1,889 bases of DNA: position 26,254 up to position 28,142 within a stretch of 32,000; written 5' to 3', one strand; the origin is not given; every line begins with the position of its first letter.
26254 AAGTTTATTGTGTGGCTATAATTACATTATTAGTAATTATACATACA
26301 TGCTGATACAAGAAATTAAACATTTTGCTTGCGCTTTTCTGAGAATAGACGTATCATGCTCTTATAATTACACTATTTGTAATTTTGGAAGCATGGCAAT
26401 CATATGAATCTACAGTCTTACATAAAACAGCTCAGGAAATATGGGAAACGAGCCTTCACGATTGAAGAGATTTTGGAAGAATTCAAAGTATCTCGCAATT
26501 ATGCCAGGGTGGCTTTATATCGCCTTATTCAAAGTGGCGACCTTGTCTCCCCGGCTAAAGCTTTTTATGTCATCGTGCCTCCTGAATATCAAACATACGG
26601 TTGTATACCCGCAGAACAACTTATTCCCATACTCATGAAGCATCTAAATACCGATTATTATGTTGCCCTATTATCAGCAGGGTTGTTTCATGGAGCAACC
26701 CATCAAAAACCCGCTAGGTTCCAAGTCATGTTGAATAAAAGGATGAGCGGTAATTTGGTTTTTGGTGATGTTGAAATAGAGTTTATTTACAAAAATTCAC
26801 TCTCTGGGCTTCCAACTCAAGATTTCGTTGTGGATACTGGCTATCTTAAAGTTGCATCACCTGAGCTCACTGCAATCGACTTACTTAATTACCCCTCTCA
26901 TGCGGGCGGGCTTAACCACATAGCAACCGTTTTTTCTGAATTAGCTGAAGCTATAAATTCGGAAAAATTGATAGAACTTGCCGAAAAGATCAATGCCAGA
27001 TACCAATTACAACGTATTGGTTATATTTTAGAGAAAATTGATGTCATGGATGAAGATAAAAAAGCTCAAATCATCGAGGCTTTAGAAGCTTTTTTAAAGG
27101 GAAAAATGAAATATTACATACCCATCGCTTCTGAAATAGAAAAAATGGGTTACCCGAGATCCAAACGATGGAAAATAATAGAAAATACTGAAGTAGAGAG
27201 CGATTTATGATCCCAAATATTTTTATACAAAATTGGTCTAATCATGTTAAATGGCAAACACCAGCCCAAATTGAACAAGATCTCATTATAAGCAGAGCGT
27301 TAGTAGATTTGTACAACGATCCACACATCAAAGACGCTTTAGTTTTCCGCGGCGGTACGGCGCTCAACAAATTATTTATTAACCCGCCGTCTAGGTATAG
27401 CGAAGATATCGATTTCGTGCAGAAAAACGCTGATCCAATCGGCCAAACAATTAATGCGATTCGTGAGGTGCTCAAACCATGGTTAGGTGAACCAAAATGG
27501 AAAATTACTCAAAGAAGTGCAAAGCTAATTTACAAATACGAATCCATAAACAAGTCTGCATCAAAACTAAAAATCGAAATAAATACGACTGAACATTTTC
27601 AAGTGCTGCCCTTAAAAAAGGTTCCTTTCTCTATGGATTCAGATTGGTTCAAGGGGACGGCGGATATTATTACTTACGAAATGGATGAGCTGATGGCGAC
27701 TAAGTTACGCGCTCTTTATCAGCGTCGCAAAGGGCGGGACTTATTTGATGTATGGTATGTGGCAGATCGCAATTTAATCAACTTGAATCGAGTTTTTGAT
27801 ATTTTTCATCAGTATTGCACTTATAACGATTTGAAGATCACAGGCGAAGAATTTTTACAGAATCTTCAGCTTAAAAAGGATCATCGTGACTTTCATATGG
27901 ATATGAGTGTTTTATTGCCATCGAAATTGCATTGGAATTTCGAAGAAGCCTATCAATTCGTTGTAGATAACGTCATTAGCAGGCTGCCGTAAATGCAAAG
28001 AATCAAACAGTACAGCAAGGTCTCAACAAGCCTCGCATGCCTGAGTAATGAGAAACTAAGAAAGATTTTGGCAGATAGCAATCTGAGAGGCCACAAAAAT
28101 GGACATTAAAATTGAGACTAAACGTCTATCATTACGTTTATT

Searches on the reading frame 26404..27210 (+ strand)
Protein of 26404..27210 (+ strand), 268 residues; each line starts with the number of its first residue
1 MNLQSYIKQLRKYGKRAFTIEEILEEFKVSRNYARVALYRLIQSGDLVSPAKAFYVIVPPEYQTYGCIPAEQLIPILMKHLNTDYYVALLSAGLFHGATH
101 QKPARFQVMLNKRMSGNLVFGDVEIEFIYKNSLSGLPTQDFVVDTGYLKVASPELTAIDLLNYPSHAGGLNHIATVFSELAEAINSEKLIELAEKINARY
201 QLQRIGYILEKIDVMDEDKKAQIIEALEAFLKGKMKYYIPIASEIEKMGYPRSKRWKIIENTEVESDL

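Call 5: search_protein_families(library=pfam, proteins=[window:26404-27210:+], max_evalue=0.01)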
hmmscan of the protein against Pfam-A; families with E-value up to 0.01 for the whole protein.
window:26404-27210:+ (268 aa): 3 families
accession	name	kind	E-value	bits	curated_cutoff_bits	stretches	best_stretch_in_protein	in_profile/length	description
PF09407.15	AbiEi_1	-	8.9e-36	123.7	22.2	1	67-210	1-141/142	AbiEi antitoxin C-terminal domain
PF13338.12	AbiEi_4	-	0.0026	18.3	25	1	9-55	5-46/49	Transcriptional regulator, AbiEi antitoxin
PF07848.18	PaaX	-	0.0062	17.2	24.8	0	22-53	28-59/70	PaaX-like protein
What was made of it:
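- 26404..27210 (+): abiEi, the antitoxin and predicted winged-helix repressor (268 aa). Pfam AbiEi_1, E = 8.9e-36 (call 5).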

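Call 7: find_encoding_contigs(protein=window:26404-27210:+, flank=3000, max_places=8)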
Protein window:26404-27210:+ (268 aa): 4 contigs read that carry it; 2 places shown.
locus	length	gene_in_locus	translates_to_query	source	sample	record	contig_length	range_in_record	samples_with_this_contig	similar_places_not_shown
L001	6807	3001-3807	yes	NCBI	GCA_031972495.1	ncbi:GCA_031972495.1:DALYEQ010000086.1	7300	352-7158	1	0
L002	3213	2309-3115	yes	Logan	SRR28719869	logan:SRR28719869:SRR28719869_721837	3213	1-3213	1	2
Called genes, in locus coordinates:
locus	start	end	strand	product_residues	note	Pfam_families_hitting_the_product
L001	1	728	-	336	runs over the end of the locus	PF13238:AAA_18 (weak), PF00583:Acetyltransf_1, PF13673:Acetyltransf_10, PF13508:Acetyltransf_7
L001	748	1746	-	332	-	PF01636:APH, PF01633:Choline_kinase (weak)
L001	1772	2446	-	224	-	PF00583:Acetyltransf_1, PF13673:Acetyltransf_10, PF13508:Acetyltransf_7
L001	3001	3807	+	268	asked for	PF09407:AbiEi_1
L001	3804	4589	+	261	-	PF08843:AbiEii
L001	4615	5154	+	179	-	PF13302:Acetyltransf_3, PF00583:Acetyltransf_1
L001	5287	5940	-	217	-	PF00072:Response_reg, PF00486:Trans_reg_C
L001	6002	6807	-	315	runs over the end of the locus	?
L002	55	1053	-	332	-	PF01636:APH, PF01633:Choline_kinase (weak)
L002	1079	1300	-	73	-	PF00583:Acetyltransf_1, PF13508:Acetyltransf_7, PF13673:Acetyltransf_10, PF13527:Acetyltransf_9 (weak)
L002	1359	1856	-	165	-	-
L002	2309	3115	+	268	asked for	PF09407:AbiEi_1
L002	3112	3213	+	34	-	?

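Call 9: find_related_loci(query=window:26404-27210:+, collection=genome_contigs, flank=3000)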
Query window:26404-27210:+ (268 aa) in genome_contigs; peptide patterns used: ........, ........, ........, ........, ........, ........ (x = any residue, [..] = any of these).
462 stretches matched a pattern; 22 encode a relative of the query (tblastn E <= 1e-3); 22 distinct loci.
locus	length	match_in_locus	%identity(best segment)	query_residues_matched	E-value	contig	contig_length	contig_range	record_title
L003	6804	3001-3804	99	1-268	4e-179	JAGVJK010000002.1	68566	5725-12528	MAG: Gammaproteobacteria bacterium isolate SW_25 c_000000103696, whole genome shotgun sequence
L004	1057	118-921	98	1-268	0e+0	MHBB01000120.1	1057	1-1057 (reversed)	MAG: Legionellales bacterium RIFCSPHIGHO2_12_FULL_35_11 rifcsphigho2_12_scaffold_427350, whole genome shotgun sequence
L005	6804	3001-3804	98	1-268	6e-179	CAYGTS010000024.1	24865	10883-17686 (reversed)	MAG TPA_asm: uncultured Legionellales bacterium isolate ERP117304_co2_166 genome assembly, contig: NODE_1698_length_2486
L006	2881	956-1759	97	1-268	0e+0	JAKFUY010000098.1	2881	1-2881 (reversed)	MAG: Legionellales bacterium isolate D1_Bin_47 D1_0018226, whole genome shotgun sequence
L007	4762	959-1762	97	1-268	3e-179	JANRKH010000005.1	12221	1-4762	MAG: Rickettsiaceae bacterium isolate bins.216 k141_2347227, whole genome shotgun sequence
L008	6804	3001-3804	96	1-268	7e-177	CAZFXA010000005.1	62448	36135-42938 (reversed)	MAG TPA_asm: uncultured Legionella sp. isolate SRP219642_co6_85 genome assembly, contig: NODE_277_length_62448_cov_61.18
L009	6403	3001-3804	96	1-268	9e-177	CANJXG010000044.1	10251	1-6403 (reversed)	MAG: Coxiellaceae bacterium isolate RH-23may17-803 genome assembly, contig: RH-23may17-C52512, whole genome shotgun sequ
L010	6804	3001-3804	97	1-268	4e-176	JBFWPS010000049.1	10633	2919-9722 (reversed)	MAG: Gammaproteobacteria bacterium isolate CA_2019_TPBF_165 NODE_25933_length_10633_cov_3.533981_TPBF, whole genome shot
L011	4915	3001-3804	95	1-268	8e-177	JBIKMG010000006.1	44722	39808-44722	MAG: Coxiellaceae bacterium isolate ME2014-08-31_3300042860_group5_bin67 Rohwer_bin2400_scaffold_426_c1, whole genome sh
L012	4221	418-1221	96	1-268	5e-177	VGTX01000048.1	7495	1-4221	MAG: Gammaproteobacteria bacterium isolate M_surface_9_m2_177 M_surface_9_m2_177_Ga0194116_10013579, whole genome shotgu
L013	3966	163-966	95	1-268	1e-177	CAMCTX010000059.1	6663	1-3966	MAG: Legionella sp. 2055-AUS-E isolate TrH-25oct19-134 genome assembly, contig: TrH-25oct19-C24530, whole genome shotgun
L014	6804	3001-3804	94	1-268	9e-174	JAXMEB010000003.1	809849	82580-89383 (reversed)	MAG: Gammaproteobacteria bacterium isolate STL-PRO51 C1.61.fa-3, whole genome shotgun sequence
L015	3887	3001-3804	94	1-268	6e-176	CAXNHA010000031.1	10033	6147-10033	MAG: Candidatus Marinamargulisbacteria bacterium isolate LH-02apr19-223 genome assembly, contig: LH-02apr19-C15844, whol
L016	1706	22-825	93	1-268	0e+0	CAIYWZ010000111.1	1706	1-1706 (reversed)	MAG: uncultured Alphaproteobacteria bacterium isolate T8_bin-474 genome assembly, contig: bin-474:111/204, whole genome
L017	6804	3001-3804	92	1-268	3e-168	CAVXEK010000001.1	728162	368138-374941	MAG: uncultured Gammaproteobacteria bacterium isolate MFD02248.bin.1.53 genome assembly, contig: contig_10521, whole gen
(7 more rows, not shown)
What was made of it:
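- The unit occurs in MAGs labelled as several different orders (call 9).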

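Call 22: search_solved_structures(query=window:26404-27210:+, max_evalue=10, show_alignments=2)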
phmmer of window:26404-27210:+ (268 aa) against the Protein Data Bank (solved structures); distinct sequences matched with E-value up to 10: 1.
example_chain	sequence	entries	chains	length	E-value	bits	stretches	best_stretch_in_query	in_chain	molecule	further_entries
6nx2_A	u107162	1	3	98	0.59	12.8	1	198-263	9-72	Design construct AAA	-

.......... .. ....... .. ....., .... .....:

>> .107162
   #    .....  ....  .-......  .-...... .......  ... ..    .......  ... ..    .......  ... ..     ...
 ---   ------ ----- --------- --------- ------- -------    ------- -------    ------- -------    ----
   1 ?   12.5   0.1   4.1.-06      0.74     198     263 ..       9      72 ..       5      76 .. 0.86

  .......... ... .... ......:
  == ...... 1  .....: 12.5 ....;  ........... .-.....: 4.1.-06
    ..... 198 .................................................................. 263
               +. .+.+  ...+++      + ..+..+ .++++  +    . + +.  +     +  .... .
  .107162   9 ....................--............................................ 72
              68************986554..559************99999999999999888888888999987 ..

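Call 24: find_homologous_proteins(query=window:26404-27210:+, max_evalue=0.00001)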
Query window:26404-27210:+ (268 aa): 1615 proteins with E <= 0.00001 among 2288 candidates; the best 120 are listed.
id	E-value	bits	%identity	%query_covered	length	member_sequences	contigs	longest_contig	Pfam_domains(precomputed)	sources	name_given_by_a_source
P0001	2.5e-167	573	97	100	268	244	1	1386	PF09407.17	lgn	-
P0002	4.3e-152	523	88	100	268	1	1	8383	PF09407.17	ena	-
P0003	9.1e-151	518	88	100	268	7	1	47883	PF09407.17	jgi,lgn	jgi:predicted transcriptional regulator of viral defense system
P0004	9.1e-149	512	85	100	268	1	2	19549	PF09407.17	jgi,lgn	jgi:predicted transcriptional regulator of viral defense system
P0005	2.2e-147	507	84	100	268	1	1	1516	PF09407.17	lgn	-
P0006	4.8e-146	503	84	100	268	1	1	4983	PF09407.17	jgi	jgi:predicted transcriptional regulator of viral defense system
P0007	8.7e-144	496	82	100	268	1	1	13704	PF09407.17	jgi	jgi:predicted transcriptional regulator of viral defense system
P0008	6.2e-143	493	82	100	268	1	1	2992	PF09407.17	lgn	-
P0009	1.2e-142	492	82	100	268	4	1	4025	PF09407.17,PF13338.13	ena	-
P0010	1.5e-137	475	79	100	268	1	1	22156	PF09407.17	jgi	jgi:predicted transcriptional regulator of viral defense system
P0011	8.0e-135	466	78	100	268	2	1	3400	PF09407.17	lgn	-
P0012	4.3e-133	460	76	100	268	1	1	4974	PF09407.17,PF13338.13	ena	-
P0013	1.1e-132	459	75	100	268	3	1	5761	PF09407.17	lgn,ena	-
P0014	7.2e-127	440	74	100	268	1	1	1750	PF09407.17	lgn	-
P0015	3.6e-126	438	74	100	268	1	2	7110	PF09407.17,PF13338.13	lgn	-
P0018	2.3e-122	425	70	100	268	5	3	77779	PF09407.17,PF13338.13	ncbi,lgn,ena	-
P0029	3.6e-113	395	66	100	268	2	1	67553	PF09407.17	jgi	jgi:predicted transcriptional regulator of viral defense system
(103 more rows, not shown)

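Call 25: find_encoding_contigs(protein=P0003, flank=1500, max_places=2)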
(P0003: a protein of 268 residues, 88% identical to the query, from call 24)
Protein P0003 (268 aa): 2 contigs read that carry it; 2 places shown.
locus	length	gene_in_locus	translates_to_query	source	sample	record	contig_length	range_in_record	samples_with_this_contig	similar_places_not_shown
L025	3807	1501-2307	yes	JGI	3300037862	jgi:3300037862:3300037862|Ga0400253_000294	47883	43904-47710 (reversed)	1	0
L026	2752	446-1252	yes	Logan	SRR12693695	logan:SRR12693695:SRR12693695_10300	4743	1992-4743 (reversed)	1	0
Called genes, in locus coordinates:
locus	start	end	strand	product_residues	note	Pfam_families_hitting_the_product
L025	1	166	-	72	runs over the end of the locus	-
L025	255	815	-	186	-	-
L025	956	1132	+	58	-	-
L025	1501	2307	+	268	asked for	PF09407:AbiEi_1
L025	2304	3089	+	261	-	PF08843:AbiEii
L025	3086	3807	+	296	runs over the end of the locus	PF04655:APH_6_hur, PF01636:APH (faint)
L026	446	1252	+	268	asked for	PF09407:AbiEi_1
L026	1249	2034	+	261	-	PF08843:AbiEii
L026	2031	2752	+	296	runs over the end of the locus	PF04655:APH_6_hur, PF01636:APH (faint)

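Call 26: find_encoding_contigs(protein=P0010, flank=1500, max_places=2)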
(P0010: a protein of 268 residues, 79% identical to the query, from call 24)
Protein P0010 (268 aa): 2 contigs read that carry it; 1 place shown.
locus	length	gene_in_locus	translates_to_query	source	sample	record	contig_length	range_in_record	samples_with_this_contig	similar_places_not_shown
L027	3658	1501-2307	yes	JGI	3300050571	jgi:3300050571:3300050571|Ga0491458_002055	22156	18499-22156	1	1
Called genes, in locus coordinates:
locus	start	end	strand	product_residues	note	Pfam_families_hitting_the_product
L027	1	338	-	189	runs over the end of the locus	PF13302:Acetyltransf_3, PF13523:Acetyltransf_8, PF00583:Acetyltransf_1 (weak)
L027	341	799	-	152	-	PF13302:Acetyltransf_3 (weak), PF00583:Acetyltransf_1, PF13673:Acetyltransf_10, PF13508:Acetyltransf_7, PF24553:Rv0428c_C (weak)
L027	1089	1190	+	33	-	-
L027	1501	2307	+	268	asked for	PF09407:AbiEi_1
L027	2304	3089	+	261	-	PF08843:AbiEii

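Call 27: find_encoding_contigs(protein=P0018, flank=1500, max_places=2)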
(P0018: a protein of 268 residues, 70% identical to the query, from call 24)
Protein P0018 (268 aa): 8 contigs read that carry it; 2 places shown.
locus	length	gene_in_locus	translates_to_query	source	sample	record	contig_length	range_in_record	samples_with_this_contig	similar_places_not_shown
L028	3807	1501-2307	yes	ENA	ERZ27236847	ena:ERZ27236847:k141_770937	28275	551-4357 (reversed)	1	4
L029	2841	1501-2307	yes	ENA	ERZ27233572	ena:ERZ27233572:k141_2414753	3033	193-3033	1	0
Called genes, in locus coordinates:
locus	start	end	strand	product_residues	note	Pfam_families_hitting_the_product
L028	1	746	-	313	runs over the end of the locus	PF01636:APH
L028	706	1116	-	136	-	-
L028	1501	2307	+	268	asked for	PF13338:AbiEi_4 (weak), PF09407:AbiEi_1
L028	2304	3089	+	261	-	PF08843:AbiEii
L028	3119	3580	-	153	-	PF13302:Acetyltransf_3 (weak), PF13420:Acetyltransf_4 (weak), PF00583:Acetyltransf_1, PF13673:Acetyltransf_10, PF13508:Acetyltransf_7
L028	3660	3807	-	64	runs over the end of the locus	-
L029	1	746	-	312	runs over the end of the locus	?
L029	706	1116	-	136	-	-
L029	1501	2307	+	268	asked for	PF13338:AbiEi_4 (weak), PF09407:AbiEi_1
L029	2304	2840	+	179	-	?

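Call 28: find_encoding_contigs(protein=P0029, flank=1500, max_places=2)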
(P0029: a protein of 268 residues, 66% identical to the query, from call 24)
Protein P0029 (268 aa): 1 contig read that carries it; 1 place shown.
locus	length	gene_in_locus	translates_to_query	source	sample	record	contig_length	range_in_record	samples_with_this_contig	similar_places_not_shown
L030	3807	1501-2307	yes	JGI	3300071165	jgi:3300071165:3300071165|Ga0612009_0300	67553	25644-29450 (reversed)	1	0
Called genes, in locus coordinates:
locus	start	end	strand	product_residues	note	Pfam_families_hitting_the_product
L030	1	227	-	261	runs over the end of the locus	PF08843:AbiEii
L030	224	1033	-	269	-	PF13338:AbiEi_4 (weak), PF09407:AbiEi_1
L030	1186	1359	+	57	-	-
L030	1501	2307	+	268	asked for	PF09407:AbiEi_1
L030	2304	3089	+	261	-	PF08843:AbiEii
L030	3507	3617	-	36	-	-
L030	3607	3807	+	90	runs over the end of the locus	-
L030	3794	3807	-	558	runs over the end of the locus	PF00023:Ank (faint), PF12796:Ank_2 (weak), PF13637:Ank_4 (faint)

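Call 32: find_related_loci(query=A2, collection=metagenome_contigs, flank=1200)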
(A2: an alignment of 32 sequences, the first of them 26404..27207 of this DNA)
Query A2 (268 aa) in metagenome_contigs; peptide patterns used: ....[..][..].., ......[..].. (x = any residue, [..] = any of these).
298 stretches matched a pattern; 147 encode a relative of the query (tblastn E <= 1e-3); the best 80 are kept; 80 distinct loci.
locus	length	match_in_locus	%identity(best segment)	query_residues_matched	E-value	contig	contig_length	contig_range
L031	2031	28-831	98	1-268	0e+0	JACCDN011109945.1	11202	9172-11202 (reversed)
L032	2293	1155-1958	98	1-268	0e+0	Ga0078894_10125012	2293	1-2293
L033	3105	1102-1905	98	1-268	0e+0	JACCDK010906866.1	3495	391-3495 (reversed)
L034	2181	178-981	98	1-268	0e+0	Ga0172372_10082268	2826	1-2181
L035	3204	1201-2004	97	1-268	0e+0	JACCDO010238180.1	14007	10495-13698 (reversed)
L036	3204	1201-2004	95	1-268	1e-178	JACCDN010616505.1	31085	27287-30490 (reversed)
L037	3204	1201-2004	95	1-268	6e-177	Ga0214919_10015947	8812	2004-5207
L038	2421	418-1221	96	1-268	0e+0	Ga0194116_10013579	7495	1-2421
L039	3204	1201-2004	95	1-268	8e-176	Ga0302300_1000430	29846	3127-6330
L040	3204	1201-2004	93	1-268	6e-175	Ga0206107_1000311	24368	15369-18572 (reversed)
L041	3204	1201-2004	94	1-268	3e-174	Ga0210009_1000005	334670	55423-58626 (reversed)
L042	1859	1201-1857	91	1-219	1e-142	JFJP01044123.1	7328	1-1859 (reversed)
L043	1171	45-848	68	1-268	7e-140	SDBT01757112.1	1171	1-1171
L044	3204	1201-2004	63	1-268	2e-120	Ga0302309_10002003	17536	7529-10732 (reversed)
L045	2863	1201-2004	64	1-268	8e-124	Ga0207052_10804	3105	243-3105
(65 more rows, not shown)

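Call 49: predict_structure(alignment_id=A2)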
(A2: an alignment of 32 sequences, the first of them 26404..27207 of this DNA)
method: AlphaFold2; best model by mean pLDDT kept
length: 268 residues; sequences in the alignment: 32
mean_pLDDT: 69.2   pTM: 0.65
mean pLDDT of the five models: 69.2, 68.4, 54.9, 51.1, 51.1
residues with pLDDT >= 90: 16; 70-90: 147; 50-70: 46; < 50: 59
segments of 3 or more residues with pLDDT < 50: 47-54, 56-67, 91-102, 242-268
pLDDT, mean of each block of 10 residues (from residue 1): 78 69 84 74 55 45 47 73 78 42 68 74 75 86 79 88 70 76 89 89 84 80 87 70 37 33 32
secondary structure, 60 per line:
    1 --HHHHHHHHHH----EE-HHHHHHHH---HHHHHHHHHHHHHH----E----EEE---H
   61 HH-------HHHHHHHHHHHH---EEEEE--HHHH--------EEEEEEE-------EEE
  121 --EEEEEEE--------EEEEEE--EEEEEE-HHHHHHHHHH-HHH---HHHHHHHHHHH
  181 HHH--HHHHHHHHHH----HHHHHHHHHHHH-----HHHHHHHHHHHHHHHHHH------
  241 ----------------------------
elements in order: H3-12 H20-27 H31-44 E54-56 H70-81 E85-89 H92-95 E104-110 E118-120 E123-129 E138-143 E146-151 H153-162 H170-183 H186-195 H200-211 H217-234
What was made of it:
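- The N-terminal winged-helix Pfam match is below threshold (18.3 against 25 bits, call 5), and the structural model is only moderate (mean pLDDT 69, call 49).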

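Call 51: fold_search(model_id=the predicted structure, library=pdb)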
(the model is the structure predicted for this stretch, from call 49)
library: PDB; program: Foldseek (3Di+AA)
matches with E <= 10: 317; with E <= 0.001: 1
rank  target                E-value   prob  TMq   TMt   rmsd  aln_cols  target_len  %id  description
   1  6y8q_A                3.1e-04  1.00  0.37  0.48   4.0       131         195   20  AbiEi antitoxin from Streptococcus agalactiae (released 2020-12-16)
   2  1zel_A                3.4e-03  1.00  0.41  0.39   6.9       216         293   18  Crystal structure of RV2827C protein from Mycobacterium tuberculosis (released 2006-05-02)
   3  5uvd                  5.1e-03  0.99  0.29  0.34  10.2       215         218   13  Crystal structure of an antigenic nucleotidyltransferase-like protein from Paracoccidioides brasiliensis (released 2018-01-31)
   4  2ewr                  3.5e-02  0.97  0.31  0.49   7.0       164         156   12  Crystal structure of a putative nucleotidyltransferase (tm1012) from Thermotoga maritima at 1.60 A resolution (released 2005-12-06)
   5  2fcl                  5.9e-02  0.96  0.31  0.49   6.7       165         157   13  Crystal structure of a putative nucleotidyltransferase (tm1012) from Thermotoga maritima at 1.35 A resolution (released 2006-03-14)
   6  1zel_B                5.9e-02  0.91  0.44  0.41   9.6       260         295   19  Crystal structure of RV2827C protein from Mycobacterium tuberculosis (released 2006-05-02)
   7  9dbj_E                2.7e-01  0.06  0.12  0.14  14.8       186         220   10  Structure of Hailong HalB R164A mutant with non-hydrolyzable dATP (released 2025-05-07)
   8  9dbj_F                2.9e-01  0.06  0.12  0.14  14.8       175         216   12  Structure of Hailong HalB R164A mutant with non-hydrolyzable dATP (released 2025-05-07)
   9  8e0l_A                3.2e-01  0.38  0.17  0.25   7.5        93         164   16  Homotrimeric variant of tcTRP9, BGL06 (released 2023-04-12)
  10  9dbh_A                4.6e-01  0.05  0.12  0.14  14.7       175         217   12  Structure of Hailong HalB in complex with oligodeoxyadenylate (released 2025-05-07)
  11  9dbj_C                4.6e-01  0.04  0.11  0.13  15.0       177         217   15  Structure of Hailong HalB R164A mutant with non-hydrolyzable dATP (released 2025-05-07)
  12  9dbi_C                5.1e-01  0.06  0.16  0.18  11.3       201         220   15  Structure of Hailong HalB D21A/D23A mutant (released 2025-05-07)
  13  9dbj_A                5.5e-01  0.04  0.12  0.14  14.7       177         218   13  Structure of Hailong HalB R164A mutant with non-hydrolyzable dATP (released 2025-05-07)
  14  9dbj_B                5.5e-01  0.04  0.11  0.14  14.7       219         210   12  Structure of Hailong HalB R164A mutant with non-hydrolyzable dATP (released 2025-05-07)
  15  7pbu_H                7.3e-01  0.06  0.15  0.22  12.2       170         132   15  RuvAB branch migration motor complexed to the Holliday junction - RuvA-HJ core [t2 dataset] (released 2022-09-14)
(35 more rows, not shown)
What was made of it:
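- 26404..27210 (+): The top Foldseek PDB hits for the AlphaFold2 model are 6y8q_A (S. agalactiae AbiEi) and 1zel_A (Rv2827c) (calls 49, 51).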

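Call 64: search_protein_families(library=pfam, proteins=[L009:4589-5635:+, L009:1587-2186:+, L009:734-1150:+, L014:1094-1924:-, L014:371-1069:-, L014:5632-6192:+, L014:6193-6690:+], max_evalue=0.001)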
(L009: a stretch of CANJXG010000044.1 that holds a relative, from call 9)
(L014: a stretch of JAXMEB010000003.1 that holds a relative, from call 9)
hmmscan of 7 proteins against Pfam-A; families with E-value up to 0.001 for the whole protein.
L009:4589-5635:+ (348 aa): 1 family
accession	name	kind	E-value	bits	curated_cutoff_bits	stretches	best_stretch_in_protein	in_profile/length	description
PF00069.31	Pkinase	-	8.9e-05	22.4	31.7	1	156-240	65-147/263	Protein kinase domain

L009:1587-2186:+ (199 aa): 1 family
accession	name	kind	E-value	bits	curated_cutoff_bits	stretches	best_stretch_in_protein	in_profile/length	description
PF00929.31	RNase_T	-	8.5e-31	108.1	24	1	8-163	1-163/164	Exonuclease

L009:734-1150:+ (138 aa): 2 families
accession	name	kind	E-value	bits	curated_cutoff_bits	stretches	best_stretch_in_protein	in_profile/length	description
PF13565.12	HTH_32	-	1.3e-06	29.3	33.7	1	45-106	8-71/73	Homeodomain-like domain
PF13936.12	HTH_38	-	7.8e-05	22.8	27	0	2-38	1-44/44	Helix-turn-helix domain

L014:1094-1924:- (276 aa): 2 families
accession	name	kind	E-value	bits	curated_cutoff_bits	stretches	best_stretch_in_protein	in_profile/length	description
PF00520.37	Ion_trans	-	1.3e-44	152.6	25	1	19-230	2-236/241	Ion transport protein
PF08016.18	PKD_channel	-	2.6e-07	30.8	22.4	1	109-228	107-223/225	Polycystin cation channel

L014:371-1069:- (232 aa): 2 families
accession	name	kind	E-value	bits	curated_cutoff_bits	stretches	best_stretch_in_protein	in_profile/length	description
PF00106.31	adh_short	-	2.8e-15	56.8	26.6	1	5-190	1-192/195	short chain dehydrogenase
PF13561.12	adh_short_C2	-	2.1e-12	47.6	27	1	34-209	41-215/236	Enoyl-(Acyl carrier protein) reductase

L014:5632-6192:+ (186 aa): 2 families
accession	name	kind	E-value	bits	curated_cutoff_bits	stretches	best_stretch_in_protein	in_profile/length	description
PF13302.13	Acetyltransf_3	-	2.3e-37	129.2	25.4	1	9-150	1-138/138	Acetyltransferase (GNAT) domain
PF00583.31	Acetyltransf_1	-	1.1e-10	42.2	20.7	1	51-148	27-115/116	Acetyltransferase (GNAT) family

L014:6193-6690:+ (165 aa): 4 families
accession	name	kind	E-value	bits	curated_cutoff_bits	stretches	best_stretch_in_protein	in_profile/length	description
PF00583.31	Acetyltransf_1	-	1e-10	42.3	20.7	1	55-137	34-116/116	Acetyltransferase (GNAT) family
PF13508.13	Acetyltransf_7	-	3.1e-09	37.5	27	1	65-139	13-84/84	Acetyltransferase (GNAT) domain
PF13673.13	Acetyltransf_10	-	3.2e-06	27.6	23.6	1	87-145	54-115/128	Acetyltransferase (GNAT) domain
PF13527.13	Acetyltransf_9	-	3.4e-05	24.3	25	1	83-138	71-125/127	Acetyltransferase (GNAT) domain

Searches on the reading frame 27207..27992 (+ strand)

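Call 5: search_protein_families(library=pfam, proteins=[window:27207-27992:+], max_evalue=0.01)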
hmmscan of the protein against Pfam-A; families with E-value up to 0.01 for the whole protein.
window:27207-27992:+ (261 aa): 1 family
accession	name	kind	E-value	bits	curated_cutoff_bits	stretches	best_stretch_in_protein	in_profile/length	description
PF08843.17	AbiEii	-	4.9e-38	131.8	22.5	1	31-250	2-237/238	Nucleotidyl transferase AbiEii toxin, Type IV TA system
